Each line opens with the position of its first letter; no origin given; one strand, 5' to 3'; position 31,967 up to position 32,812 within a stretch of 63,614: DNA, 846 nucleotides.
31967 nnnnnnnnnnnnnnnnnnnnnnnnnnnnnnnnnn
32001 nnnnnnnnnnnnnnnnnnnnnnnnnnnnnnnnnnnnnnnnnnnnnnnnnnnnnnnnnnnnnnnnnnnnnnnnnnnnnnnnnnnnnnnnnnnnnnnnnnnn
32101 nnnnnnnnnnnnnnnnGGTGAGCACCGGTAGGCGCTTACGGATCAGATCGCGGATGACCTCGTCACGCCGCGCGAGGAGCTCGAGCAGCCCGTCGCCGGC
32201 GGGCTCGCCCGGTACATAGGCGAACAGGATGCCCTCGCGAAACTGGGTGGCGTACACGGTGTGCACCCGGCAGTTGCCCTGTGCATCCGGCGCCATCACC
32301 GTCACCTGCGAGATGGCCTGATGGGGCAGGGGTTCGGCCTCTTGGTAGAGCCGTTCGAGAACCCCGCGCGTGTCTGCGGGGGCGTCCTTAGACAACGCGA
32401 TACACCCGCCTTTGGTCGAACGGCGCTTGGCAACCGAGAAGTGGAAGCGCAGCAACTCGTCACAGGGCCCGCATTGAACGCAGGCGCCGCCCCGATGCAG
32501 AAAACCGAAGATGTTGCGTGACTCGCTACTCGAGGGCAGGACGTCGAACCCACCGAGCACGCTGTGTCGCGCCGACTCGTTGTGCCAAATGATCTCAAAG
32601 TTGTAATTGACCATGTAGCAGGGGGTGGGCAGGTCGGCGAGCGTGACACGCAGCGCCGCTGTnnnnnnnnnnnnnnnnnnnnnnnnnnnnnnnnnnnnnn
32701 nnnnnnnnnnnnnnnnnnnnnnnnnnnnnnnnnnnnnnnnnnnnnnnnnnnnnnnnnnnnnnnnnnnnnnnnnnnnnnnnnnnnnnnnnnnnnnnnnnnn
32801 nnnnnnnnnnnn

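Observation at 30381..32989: One-component fusion of a MerR DNA-binding domain, a Cys-motif sensor domain and a class III cyclase, placed upstream of a CDF metal-efflux gene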

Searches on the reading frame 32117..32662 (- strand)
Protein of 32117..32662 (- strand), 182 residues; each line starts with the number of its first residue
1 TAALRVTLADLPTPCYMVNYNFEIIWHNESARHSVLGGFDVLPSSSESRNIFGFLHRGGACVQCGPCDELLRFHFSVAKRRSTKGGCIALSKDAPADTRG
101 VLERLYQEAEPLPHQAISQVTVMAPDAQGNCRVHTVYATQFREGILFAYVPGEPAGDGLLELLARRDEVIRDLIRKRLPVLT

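Call 34: search_solved_structures(query=A2, max_evalue=10, show_alignments=2)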
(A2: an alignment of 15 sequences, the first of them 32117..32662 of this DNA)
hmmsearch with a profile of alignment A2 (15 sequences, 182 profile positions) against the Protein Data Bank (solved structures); distinct sequences matched with E-value up to 10: 1.
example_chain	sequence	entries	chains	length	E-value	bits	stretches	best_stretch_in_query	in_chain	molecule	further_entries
6or5_A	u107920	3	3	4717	0.46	13.8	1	86-164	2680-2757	Midasin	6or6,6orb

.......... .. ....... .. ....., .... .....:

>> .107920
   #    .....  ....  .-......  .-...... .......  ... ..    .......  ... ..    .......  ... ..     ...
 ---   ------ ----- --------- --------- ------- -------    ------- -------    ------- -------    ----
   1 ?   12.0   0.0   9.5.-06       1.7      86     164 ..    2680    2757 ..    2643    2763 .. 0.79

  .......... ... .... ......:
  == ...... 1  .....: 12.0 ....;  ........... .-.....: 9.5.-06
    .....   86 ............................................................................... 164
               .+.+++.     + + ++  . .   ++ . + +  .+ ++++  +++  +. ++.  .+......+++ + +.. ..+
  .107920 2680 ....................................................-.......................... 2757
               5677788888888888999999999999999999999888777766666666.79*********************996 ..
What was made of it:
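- Tried and rejected: Nothing was found (call 34).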

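Call 36: search_protein_representatives(alignment_id=A2)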
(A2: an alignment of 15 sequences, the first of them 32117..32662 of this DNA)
Query: 15 sequences, 182 profile positions. Proteins with E-value up to 0.001 (for the whole library): 229; up to 1e-10: 161; up to 1e-30: 57. The best 150 are listed.
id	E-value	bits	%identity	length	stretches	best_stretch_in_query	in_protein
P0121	6.6e-61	221.9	-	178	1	11-174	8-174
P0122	3.6e-57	209.8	-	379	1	2-182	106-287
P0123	4.1e-56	206.3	-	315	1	3-182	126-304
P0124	6.5e-56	205.7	-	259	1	2-182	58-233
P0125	8.9e-56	205.2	-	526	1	2-182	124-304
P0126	2.9e-54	200.3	-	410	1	6-182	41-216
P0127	4.1e-54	199.8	-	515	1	3-182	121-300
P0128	3.1e-53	197.0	-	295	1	3-177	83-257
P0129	7.8e-52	192.4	-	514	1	2-182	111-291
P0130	9.5e-50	185.6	-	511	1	3-182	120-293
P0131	7.2e-49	182.7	-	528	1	3-182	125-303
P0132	7.8e-49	182.6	-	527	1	3-182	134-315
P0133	8.0e-49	182.6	-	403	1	3-182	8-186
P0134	1.5e-48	181.7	-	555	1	2-182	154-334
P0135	3.8e-48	180.3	-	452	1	6-182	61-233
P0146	4.4e-44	167.1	-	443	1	3-182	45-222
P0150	7.1e-40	153.4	-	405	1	3-177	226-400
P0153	9.9e-38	146.4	-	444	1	3-182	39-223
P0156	1.3e-36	142.7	-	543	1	4-182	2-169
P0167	9.5e-34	133.4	-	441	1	11-182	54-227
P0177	7.9e-31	123.9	-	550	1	3-182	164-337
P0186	2.0e-29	119.3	-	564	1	3-181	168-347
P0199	6.0e-26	108.0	-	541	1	3-169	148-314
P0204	6.9e-25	104.6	-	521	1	2-181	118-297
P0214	1.6e-22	96.9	-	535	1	3-157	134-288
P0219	1.8e-21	93.5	-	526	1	8-179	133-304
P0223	7.4e-21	91.4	-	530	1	7-181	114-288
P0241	3.0e-16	76.4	-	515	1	3-176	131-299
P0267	8.3e-13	65.2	-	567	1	12-178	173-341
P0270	3.9e-12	63.0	-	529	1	7-174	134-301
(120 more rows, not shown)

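Call 37: search_protein_families(library=pfam, proteins=[P0126, P0133, P0146, P0153, P0156, P0167, P0150, P0177, P0186, P0267], max_evalue=0.01)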
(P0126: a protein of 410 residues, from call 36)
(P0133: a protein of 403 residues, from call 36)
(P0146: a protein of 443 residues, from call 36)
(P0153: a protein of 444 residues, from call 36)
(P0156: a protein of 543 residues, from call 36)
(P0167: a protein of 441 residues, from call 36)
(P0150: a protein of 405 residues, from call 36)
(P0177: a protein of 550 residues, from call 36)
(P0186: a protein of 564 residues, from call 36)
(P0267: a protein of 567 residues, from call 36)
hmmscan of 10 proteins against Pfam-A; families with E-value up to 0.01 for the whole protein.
P0126 (410 aa): 0 families

P0133 (403 aa): 1 family
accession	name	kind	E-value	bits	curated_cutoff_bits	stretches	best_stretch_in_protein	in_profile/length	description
PF00211.25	Guanylate_cyc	-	1.4e-08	35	21.9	1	193-359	14-171/183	Adenylate and Guanylate cyclase catalytic domain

P0146 (443 aa): 1 family
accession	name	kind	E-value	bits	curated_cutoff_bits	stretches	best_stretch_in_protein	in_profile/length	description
PF00211.25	Guanylate_cyc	-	2.4e-14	53.8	21.9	1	223-381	8-157/183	Adenylate and Guanylate cyclase catalytic domain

P0153 (444 aa): 1 family
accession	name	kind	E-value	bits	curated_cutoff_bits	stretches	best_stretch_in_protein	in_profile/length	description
PF00211.25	Guanylate_cyc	-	2.4e-08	34.2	21.9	1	225-378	9-156/183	Adenylate and Guanylate cyclase catalytic domain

P0156 (543 aa): 1 family
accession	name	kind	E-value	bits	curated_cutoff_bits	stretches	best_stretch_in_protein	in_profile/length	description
PF00211.25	Guanylate_cyc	-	1e-10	42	21.9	1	169-324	7-156/183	Adenylate and Guanylate cyclase catalytic domain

P0167 (441 aa): 1 family
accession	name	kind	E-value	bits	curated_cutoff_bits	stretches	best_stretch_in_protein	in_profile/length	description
PF00211.25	Guanylate_cyc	-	0.00011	22.4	21.9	1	231-381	11-156/183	Adenylate and Guanylate cyclase catalytic domain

P0150 (405 aa): 1 family
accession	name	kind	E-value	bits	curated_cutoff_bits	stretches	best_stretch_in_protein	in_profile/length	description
PF13411.12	MerR_1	-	1e-05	25.9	21.6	1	7-80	2-66/69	MerR HTH family regulatory protein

P0177 (550 aa): 2 families
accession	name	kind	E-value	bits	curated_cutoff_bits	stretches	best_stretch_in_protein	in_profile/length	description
PF00211.25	Guanylate_cyc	-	2.6e-09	37.3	21.9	1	343-495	13-159/183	Adenylate and Guanylate cyclase catalytic domain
PF13411.12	MerR_1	-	1.6e-05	25.4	21.6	1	4-79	1-66/69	MerR HTH family regulatory protein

P0186 (564 aa): 2 families
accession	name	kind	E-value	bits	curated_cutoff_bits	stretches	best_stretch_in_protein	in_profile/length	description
PF17765.7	MLTR_LBD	-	0.00073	20.1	26.3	1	168-248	4-83/168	MmyB-like transcription regulator ligand binding domain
PF13411.12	MerR_1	-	0.0025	18.3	21.6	0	10-80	2-63/69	MerR HTH family regulatory protein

P0267 (567 aa): 4 families
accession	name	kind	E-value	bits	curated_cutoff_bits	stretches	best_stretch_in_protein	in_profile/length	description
PF13411.12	MerR_1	-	7.7e-05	23.2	21.6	1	9-83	2-67/69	MerR HTH family regulatory protein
PF00211.25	Guanylate_cyc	-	0.00014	22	21.9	1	341-496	7-156/183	Adenylate and Guanylate cyclase catalytic domain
PF13171.11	DUF4004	-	0.0016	19.3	27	0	6-90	1-82/197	Protein of unknown function (DUF4004)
PF08279.18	HTH_11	-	0.007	16.7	25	0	4-29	12-37/55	HTH domain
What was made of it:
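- On PAS domains: One distant member weakly hits the PAS-like MmyB LBD, PF17765 (call 37).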

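Call 42: predict_structure(alignment_id=A2)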
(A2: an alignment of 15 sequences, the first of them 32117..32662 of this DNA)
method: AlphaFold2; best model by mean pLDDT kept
length: 182 residues; sequences in the alignment: 15
mean_pLDDT: 80.0   pTM: 0.78
mean pLDDT of the five models: 80.0, 78.2, 77.4, 77.0, 75.5
residues with pLDDT >= 90: 56; 70-90: 79; 50-70: 39; < 50: 8
segments of 3 or more residues with pLDDT < 50: 178-182
pLDDT, mean of each block of 10 residues (from residue 1): 57 87 90 90 84 89 90 90 68 76 88 84 90 91 87 67 63 57 42
secondary structure, 60 per line:
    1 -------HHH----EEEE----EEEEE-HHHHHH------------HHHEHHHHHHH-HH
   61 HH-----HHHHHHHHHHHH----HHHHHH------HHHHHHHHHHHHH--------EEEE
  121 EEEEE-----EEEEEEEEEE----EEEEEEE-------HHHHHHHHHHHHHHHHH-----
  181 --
elements in order: E15-18 E23-27 H29-34 H51-57 H59-62 H68-79 H84-89 H96-108 E117-125 E131-140 E145-151 H159-175
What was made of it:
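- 32204..32638 (-): Divergent PAS-like sensor domain (aa 126-270) with an enlarged helical insert. AF2 model of aa 118-299, pLDDT 80 (call 42).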

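Call 46: fold_search(model_id=the predicted structure, library=pdb)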
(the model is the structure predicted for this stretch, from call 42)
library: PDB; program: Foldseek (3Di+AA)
matches with E <= 10: 1250; with E <= 0.001: 0
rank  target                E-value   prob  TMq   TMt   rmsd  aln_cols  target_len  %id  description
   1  10jx_B                5.4e-03  0.98  0.32  0.38   6.3       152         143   13  Crystal structure of heme binding PAS domain from one component transcription factor, FG214 (released 2026-03-25)
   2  9bkv_B                5.7e-03  0.97  0.31  0.09  12.4       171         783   13  DosP R97A bent form (released 2024-11-20)
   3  8a36_A                6.1e-03  0.85  0.27  0.35  14.3       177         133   11  Crystal structure of PpSB1-LOV-K117E mutant (dark state), monoclinic form (released 2023-07-05)
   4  1s66_L                6.4e-03  0.90  0.29  0.40   8.2       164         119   11  Crystal structure of heme domain of direct oxygen sensor from E. coli (released 2004-06-22)
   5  5j7e_D                7.2e-03  0.90  0.27  0.41   9.6       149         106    9  hEAG PAS domain (released 2016-05-04)
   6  6umy                  8.6e-03  0.98  0.32  0.44   7.6       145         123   10  Crystal structure of photoactive yellow protein (PYP); F96(4-IF) construct (released 2020-07-15)
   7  9cmf_A                8.6e-03  0.96  0.32  0.09  12.7       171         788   12  Substrate bound DosP (released 2024-11-20)
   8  4llo_B                9.7e-03  0.96  0.29  0.40   9.3       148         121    9  Structure of the eag domain-CNBHD complex of the mouse EAG1 channel (released 2013-08-28)
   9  6mkt                  9.7e-03  0.95  0.30  0.41   8.8       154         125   10  Photoactive Yellow Protein with 3-chlorotyrosine substituted at position 42 (released 2019-05-29)
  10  3mfx_C                9.7e-03  0.92  0.29  0.42   9.0       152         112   10  Crystal Structure of the sensory box domain of the sensory-box/GGDEF protein SO_1695 from Shewanella oneidensis, North (released 2010-04-14)
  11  4llo_H                1.3e-02  0.95  0.29  0.44   9.5       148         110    9  Structure of the eag domain-CNBHD complex of the mouse EAG1 channel (released 2013-08-28)
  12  3nhq_E                1.4e-02  0.80  0.28  0.12  13.0       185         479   11  The dark Pfr structure of the photosensory core module of P. aeruginosa Bacteriophytochrome (released 2011-11-30)
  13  9rcc_A                1.4e-02  0.72  0.27  0.12  13.6       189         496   12  PrPfr hybrid state of the Pseudomonas aeruginosa bacteriophytochrome / PaBphP (released 2025-09-03)
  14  8q5e_A                1.5e-02  0.80  0.28  0.35  14.4       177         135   11  Crystal structure of PpSB1-LOV protein from Pseudomonas putida with covalent FMN (released 2023-11-29)
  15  3bwl_C                1.6e-02  0.97  0.34  0.49   6.7       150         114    9  Crystal structure of PAS domain of HTR-like protein from Haloarcula marismortui (released 2008-01-15)
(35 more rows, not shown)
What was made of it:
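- On PAS domains: All 50 listed PDB fold matches are PAS, LOV, PYP or phytochrome-type sensor domains, but weakly (E 5e-3 to 3e-2, TM 0.3-0.5) (call 46).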

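Call 59: find_encoding_contigs(protein=P0267, flank=3000, max_places=3)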
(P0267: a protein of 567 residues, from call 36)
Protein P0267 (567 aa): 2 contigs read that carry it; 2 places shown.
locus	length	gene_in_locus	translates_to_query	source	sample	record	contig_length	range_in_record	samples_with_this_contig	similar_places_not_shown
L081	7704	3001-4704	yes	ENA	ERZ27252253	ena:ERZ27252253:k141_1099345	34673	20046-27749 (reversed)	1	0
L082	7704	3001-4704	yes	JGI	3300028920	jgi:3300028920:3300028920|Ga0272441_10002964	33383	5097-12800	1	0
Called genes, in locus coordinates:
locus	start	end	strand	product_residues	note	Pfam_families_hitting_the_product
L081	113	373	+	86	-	-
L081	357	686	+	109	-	PF05534:HicB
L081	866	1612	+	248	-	PF01135:PCMT (weak), PF13489:Methyltransf_23 (weak), PF02353:CMAS (weak), PF13847:Methyltransf_31, PF08241:Methyltransf_11, PF13649:Methyltransf_25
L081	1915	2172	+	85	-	PF02604:PhdYeFM_antitox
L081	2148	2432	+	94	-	PF05016:ParE_toxin (weak), PF06769:YoeB_toxin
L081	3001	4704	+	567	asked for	-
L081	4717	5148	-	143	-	PF01842:ACT (faint), PF19571:ACT_8, PF22629:ACT_AHAS_ss (faint)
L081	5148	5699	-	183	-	PF01558:POR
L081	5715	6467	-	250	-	PF02775:TPP_enzyme_C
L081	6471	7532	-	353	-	PF01855:POR_N, PF17147:PFOR_II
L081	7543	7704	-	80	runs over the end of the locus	PF14697:Fer4_21 (faint), PF25160:LdpA_Fe-S-bd (faint), PF12797:Fer4_2 (weak), PF00037:Fer4 (weak), PF12837:Fer4_6 (weak), PF13237:Fer4_10, PF13459:Fer4_15 (faint), PF12838:Fer4_7 (weak), +2 more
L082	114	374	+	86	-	-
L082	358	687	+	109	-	PF05534:HicB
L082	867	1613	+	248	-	PF01135:PCMT (weak), PF13489:Methyltransf_23 (weak), PF02353:CMAS (weak), PF13847:Methyltransf_31, PF08241:Methyltransf_11, PF13649:Methyltransf_25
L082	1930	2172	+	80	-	PF02604:PhdYeFM_antitox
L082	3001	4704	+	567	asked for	-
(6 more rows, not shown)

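Call 60: find_encoding_contigs(protein=P0199, flank=3000, max_places=3)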
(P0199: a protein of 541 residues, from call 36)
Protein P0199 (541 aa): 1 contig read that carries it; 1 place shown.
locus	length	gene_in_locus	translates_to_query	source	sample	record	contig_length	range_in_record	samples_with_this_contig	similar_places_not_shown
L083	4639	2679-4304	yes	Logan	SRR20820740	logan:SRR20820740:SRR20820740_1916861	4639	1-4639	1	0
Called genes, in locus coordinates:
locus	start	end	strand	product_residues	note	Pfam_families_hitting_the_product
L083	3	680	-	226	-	?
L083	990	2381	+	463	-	PF04851:ResIII, PF00270:DEAD, PF00271:Helicase_C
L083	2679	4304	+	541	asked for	-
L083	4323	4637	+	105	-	?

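Call 63: find_encoding_contigs(protein=P0219, flank=1500, max_places=2)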
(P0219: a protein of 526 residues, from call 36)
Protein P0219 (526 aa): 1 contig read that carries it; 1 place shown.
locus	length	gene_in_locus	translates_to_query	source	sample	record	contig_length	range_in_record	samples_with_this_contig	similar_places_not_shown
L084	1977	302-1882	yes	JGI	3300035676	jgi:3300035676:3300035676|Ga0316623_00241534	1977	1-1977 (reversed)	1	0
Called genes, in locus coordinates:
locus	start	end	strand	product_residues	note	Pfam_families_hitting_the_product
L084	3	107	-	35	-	?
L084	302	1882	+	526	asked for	PF13411:MerR_1 (faint), PF00211:Guanylate_cyc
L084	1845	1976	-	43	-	?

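Call 64: find_encoding_contigs(protein=P0270, flank=1500, max_places=2)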
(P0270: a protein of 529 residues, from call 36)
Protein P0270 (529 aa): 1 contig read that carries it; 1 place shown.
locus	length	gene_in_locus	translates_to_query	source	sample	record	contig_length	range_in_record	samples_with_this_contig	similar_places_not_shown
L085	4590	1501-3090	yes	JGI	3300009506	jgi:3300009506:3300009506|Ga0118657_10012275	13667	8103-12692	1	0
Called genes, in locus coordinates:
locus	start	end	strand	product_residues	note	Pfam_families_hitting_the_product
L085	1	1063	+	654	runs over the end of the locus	PF07715:Plug, PF00593:TonB_dep_Rec_b-barrel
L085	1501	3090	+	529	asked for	PF00376:MerR (faint), PF13411:MerR_1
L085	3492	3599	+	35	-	-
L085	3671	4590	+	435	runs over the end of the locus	PF04055:Radical_SAM, PF13353:Fer4_12 (weak)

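Call 65: find_encoding_contigs(protein=P0223, flank=1500, max_places=2)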
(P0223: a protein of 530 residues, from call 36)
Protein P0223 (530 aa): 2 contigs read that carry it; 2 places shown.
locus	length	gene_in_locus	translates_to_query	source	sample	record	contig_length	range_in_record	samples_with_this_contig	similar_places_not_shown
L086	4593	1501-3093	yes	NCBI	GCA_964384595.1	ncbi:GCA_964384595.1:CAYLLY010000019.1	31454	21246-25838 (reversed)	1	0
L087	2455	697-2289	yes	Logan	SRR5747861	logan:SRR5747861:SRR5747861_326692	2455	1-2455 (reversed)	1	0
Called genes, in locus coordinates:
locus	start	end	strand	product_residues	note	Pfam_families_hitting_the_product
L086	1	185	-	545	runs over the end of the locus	PF07719:TPR_2 (faint), PF13176:TPR_7 (faint)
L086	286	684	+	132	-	PF21476:PF0610-like_N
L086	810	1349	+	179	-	PF00731:AIRC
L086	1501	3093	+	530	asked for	PF00376:MerR (weak), PF12728:HTH_17 (faint), PF13411:MerR_1, PF00211:Guanylate_cyc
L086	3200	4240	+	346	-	PF00656:Peptidase_C14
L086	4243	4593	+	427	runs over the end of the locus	PF07690:MFS_1, PF00083:Sugar_tr, PF07690:MFS_1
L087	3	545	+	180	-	?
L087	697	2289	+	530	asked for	PF00376:MerR (weak), PF12728:HTH_17 (faint), PF13411:MerR_1, PF00211:Guanylate_cyc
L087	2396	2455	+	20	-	?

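Call 66: find_encoding_contigs(protein=P0241, flank=1500, max_places=2)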
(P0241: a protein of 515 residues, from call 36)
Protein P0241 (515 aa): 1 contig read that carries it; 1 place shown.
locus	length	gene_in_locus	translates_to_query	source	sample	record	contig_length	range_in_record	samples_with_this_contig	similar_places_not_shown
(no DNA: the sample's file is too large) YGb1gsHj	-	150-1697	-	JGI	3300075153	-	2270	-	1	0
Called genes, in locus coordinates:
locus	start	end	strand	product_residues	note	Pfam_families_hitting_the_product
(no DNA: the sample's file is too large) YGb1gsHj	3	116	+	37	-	?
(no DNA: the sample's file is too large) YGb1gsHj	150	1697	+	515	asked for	-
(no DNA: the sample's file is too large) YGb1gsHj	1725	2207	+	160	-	PF02580:Tyr_Deacylase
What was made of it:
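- Tried and rejected: One look-up returned no DNA (call 66).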

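Call 67: find_encoding_contigs(protein=P0204, flank=1500, max_places=2)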
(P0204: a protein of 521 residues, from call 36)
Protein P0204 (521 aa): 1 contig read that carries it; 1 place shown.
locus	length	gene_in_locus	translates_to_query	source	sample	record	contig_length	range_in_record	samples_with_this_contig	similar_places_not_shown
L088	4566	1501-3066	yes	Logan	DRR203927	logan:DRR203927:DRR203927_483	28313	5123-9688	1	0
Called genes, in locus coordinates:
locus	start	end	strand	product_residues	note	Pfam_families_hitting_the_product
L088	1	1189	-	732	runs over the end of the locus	PF13549:ATP-grasp_5, PF02629:CoA_binding, PF13380:CoA_binding_2, PF13607:Succ_CoA_lig, PF19045:Ligase_CoA_2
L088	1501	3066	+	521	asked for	-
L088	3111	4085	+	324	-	PF00072:Response_reg, PF13487:HD_5, PF01966:HD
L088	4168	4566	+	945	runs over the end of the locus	PF00072:Response_reg, PF23198:PDE8A_N (faint), PF00512:HisKA, PF02518:HATPase_c, PF00072:Response_reg, PF01627:Hpt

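Call 68: find_encoding_contigs(protein=P0214, flank=1500, max_places=2)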
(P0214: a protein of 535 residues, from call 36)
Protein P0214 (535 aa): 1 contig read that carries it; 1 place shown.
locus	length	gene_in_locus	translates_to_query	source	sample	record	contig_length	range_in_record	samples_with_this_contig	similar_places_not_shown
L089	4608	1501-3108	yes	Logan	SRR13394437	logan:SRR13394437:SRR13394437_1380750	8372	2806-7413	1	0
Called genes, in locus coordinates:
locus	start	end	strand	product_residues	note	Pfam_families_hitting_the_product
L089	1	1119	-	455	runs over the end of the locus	PF02310:B12-binding, PF04055:Radical_SAM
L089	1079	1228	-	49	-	-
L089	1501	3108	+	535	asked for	-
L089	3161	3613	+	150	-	PF02580:Tyr_Deacylase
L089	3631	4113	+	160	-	PF06938:DUF1285_N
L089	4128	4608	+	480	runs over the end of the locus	?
